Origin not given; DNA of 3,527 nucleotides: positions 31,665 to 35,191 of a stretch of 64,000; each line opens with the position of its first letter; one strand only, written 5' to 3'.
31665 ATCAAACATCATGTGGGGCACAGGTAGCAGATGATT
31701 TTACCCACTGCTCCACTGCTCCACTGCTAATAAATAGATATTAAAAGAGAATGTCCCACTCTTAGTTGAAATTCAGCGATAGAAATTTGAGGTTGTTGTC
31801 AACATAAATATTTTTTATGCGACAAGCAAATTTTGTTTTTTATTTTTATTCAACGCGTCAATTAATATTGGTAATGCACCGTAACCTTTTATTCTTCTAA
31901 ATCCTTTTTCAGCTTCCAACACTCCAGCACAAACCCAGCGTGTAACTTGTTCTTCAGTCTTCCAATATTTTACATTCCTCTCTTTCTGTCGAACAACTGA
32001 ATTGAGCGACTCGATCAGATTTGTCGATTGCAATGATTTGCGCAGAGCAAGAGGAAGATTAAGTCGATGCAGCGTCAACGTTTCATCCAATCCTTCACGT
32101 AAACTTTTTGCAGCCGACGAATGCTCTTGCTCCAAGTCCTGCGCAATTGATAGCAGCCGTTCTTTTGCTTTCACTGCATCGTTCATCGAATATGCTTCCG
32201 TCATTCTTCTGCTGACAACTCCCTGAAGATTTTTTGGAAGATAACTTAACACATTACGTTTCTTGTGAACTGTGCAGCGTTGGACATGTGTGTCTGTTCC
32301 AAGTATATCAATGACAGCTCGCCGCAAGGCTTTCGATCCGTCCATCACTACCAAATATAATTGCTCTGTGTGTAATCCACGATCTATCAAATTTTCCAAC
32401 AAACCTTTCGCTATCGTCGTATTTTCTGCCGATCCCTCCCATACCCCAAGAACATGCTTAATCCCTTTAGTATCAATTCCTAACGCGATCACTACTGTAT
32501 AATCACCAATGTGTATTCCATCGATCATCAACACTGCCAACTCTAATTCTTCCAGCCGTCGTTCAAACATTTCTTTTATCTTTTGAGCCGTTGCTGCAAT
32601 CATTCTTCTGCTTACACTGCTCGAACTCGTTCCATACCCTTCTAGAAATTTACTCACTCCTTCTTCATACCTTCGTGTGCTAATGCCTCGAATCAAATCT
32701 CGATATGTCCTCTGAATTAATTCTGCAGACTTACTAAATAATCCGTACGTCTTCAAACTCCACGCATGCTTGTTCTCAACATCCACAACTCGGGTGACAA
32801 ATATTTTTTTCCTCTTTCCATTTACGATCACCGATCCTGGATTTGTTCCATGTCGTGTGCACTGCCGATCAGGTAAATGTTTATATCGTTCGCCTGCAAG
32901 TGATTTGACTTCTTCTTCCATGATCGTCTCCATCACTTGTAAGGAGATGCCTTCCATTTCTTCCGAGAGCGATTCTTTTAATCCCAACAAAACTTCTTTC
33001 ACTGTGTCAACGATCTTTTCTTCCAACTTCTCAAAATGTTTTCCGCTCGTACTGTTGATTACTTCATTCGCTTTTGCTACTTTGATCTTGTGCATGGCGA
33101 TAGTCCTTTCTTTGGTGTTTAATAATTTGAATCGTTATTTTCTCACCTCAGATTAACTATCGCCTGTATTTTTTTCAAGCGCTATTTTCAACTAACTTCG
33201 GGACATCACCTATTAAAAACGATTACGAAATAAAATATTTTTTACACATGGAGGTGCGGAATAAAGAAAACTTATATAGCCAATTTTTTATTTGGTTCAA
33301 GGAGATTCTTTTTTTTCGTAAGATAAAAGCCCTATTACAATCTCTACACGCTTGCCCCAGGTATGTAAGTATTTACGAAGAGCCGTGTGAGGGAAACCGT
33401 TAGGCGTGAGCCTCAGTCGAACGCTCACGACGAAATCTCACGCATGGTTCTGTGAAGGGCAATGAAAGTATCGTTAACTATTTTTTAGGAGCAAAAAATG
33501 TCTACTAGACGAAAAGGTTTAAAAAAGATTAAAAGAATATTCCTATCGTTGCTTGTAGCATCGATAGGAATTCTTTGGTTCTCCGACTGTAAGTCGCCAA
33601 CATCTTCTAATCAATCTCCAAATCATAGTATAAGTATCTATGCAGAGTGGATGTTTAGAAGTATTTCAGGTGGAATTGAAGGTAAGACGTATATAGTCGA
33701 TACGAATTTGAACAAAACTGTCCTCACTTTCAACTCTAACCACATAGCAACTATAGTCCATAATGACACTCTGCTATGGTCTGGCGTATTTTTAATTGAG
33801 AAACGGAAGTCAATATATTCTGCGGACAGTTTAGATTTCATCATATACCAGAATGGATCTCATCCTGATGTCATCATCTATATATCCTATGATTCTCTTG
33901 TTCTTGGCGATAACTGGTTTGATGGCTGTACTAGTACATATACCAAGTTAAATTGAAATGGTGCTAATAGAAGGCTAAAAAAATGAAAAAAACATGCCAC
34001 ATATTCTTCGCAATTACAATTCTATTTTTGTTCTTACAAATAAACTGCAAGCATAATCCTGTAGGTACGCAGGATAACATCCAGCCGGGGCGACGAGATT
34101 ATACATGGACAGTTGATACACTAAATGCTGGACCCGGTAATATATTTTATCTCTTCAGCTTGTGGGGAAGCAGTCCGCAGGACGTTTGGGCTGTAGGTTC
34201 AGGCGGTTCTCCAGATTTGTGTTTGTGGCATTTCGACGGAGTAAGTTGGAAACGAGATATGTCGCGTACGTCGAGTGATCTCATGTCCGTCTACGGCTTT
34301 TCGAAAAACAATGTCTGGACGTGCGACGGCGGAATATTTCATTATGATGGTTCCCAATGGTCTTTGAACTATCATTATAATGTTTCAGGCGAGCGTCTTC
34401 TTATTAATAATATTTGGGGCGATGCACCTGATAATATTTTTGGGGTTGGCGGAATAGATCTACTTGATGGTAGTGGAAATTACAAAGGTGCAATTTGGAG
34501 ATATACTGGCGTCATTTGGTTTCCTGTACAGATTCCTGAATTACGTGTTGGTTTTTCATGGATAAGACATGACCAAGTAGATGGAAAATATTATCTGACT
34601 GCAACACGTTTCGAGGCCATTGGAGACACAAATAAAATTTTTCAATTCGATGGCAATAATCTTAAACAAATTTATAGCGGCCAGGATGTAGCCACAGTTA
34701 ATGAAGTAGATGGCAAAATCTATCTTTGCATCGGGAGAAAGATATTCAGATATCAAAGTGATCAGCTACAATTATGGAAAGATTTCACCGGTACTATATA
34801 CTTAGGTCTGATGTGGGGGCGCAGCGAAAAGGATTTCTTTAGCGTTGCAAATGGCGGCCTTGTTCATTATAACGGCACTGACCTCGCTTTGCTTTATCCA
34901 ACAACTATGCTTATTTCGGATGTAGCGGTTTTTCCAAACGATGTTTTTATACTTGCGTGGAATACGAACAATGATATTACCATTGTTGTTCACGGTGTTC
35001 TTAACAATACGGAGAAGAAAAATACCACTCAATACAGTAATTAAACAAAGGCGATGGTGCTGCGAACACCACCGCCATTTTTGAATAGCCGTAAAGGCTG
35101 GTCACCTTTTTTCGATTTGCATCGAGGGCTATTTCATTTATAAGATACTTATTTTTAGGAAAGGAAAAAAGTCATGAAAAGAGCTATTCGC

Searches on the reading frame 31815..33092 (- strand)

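Call 44: search_protein_families(library=pfam, proteins=[window:31815-33092:-], max_evalue=0.0001)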
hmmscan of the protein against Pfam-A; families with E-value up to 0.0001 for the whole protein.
window:31815-33092:- (425 aa): 1 family
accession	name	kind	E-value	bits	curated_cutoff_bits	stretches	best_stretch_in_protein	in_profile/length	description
PF00872.24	Transposase_mut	-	3.4e-41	141.8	21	1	45-395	25-373/379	Transposase, Mutator family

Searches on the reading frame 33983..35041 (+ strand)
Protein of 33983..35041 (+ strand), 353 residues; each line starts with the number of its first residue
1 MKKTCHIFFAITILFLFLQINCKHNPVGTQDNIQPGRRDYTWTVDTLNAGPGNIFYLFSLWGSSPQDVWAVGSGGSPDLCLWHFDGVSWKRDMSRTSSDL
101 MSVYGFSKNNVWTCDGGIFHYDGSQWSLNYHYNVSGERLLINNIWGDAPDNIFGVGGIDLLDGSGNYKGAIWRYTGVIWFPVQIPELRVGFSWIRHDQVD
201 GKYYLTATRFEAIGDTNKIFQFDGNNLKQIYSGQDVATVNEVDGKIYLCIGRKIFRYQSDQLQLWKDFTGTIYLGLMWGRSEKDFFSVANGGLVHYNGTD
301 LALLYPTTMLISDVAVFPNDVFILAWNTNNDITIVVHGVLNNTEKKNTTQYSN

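Call 14: find_encoding_contigs(protein=window:33983-35041:+, flank=10000, max_places=10)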
Protein window:33983-35041:+ (353 aa): no gene with exactly this product is on record in the collection.

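Call 44: search_protein_families(library=pfam, proteins=[window:33983-35041:+], max_evalue=0.0001)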
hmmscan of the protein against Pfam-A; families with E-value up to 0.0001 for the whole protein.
window:33983-35041:+ (353 aa): 0 families
